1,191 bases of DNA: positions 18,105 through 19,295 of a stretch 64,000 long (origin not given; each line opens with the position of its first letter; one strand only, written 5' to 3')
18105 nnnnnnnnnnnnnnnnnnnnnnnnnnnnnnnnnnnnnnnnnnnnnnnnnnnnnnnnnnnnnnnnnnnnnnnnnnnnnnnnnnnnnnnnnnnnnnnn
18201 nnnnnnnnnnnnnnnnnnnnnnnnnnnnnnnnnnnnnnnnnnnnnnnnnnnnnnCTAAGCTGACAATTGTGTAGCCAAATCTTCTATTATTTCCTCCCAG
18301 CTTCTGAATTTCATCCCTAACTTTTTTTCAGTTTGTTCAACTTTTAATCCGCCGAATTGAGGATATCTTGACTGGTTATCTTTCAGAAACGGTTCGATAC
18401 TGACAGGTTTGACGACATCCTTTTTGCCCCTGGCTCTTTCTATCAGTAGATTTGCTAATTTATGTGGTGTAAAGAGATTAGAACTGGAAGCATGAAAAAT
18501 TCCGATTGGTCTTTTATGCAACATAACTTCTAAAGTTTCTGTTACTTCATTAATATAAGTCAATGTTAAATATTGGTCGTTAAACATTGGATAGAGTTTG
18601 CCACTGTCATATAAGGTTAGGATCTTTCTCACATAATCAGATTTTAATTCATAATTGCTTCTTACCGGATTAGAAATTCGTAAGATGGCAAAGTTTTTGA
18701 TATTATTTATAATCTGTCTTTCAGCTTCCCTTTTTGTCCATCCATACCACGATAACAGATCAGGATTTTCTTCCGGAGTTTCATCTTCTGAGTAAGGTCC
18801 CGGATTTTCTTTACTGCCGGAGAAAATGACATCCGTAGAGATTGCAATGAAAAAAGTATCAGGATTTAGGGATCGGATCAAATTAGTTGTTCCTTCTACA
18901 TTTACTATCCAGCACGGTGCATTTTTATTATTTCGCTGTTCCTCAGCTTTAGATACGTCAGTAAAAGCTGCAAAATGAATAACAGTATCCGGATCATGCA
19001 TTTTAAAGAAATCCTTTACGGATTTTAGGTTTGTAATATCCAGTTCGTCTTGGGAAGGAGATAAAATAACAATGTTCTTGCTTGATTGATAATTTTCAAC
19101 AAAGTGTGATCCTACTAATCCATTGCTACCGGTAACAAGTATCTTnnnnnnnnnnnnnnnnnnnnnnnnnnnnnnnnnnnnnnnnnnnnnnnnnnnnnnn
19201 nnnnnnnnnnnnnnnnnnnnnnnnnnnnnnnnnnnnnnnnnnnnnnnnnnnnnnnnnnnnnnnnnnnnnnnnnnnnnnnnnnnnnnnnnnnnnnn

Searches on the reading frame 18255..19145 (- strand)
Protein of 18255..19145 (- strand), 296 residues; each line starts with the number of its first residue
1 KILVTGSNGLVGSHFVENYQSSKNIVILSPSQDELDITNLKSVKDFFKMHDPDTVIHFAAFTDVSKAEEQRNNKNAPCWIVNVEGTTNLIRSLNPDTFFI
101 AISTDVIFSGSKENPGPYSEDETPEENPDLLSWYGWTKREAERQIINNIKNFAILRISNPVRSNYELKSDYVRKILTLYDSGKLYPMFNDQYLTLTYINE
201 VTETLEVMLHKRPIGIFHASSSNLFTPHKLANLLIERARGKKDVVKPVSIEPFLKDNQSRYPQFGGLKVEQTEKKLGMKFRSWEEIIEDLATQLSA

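Call 9: search_protein_families(library=pfam, proteins=[window:18255-19145:-], max_evalue=0.001)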
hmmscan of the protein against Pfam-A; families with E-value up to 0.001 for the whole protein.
window:18255-19145:- (296 aa): 6 families
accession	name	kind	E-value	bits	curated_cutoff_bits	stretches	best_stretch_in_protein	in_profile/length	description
PF04321.23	RmlD_sub_bind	-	3.3e-45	154.8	27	1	1-294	2-285/287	RmlD substrate binding domain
PF01370.27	Epimerase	-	2.1e-18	67.1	20.9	1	2-161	1-173/240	NAD dependent epimerase/dehydratase family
PF16363.11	GDP_Man_Dehyd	-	7.5e-10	39.2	27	1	35-154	59-173/332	GDP-mannose 4,6 dehydratase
PF02719.21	Polysacc_synt_2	-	1.1e-06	28.5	20.2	1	36-105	62-129/293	Polysaccharide biosynthesis protein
PF07993.18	NAD_binding_4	-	3.6e-06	26.8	20.1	1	53-191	90-242/258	Male sterility protein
PF01073.25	3Beta_HSD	-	4.6e-06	26.3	22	1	34-147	51-159/280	3-beta hydroxysteroid dehydrogenase/isomerase family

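Call 24: search_protein_families(library=ncbifam, proteins=[window:18255-19145:-], max_evalue=0.00001)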
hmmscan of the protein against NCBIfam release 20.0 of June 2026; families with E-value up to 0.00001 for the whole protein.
window:18255-19145:- (296 aa): 5 families
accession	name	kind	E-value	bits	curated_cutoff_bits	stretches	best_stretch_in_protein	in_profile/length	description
TIGR01214.1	rmlD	equivalog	4.6e-41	140.8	224.05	1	1-290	1-281/285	dTDP-4-dehydrorhamnose reductase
NF007440.0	PRK09987.1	equivalog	3.4e-12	46.3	308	1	1-241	2-237/299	dTDP-4-dehydrorhamnose reductase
TIGR01179.1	galE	equivalog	3.6e-11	42.5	262.3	1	1-159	1-175/332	UDP-glucose 4-epimerase GalE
TIGR01181.1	dTDP_gluc_dehyt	equivalog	2.5e-08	33.4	365.1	1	35-155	57-172/321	dTDP-glucose 4,6-dehydratase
NF047922.1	GDPFucSynFcl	equivalog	1.4e-06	28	500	1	1-60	4-62/308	GDP-L-fucose synthase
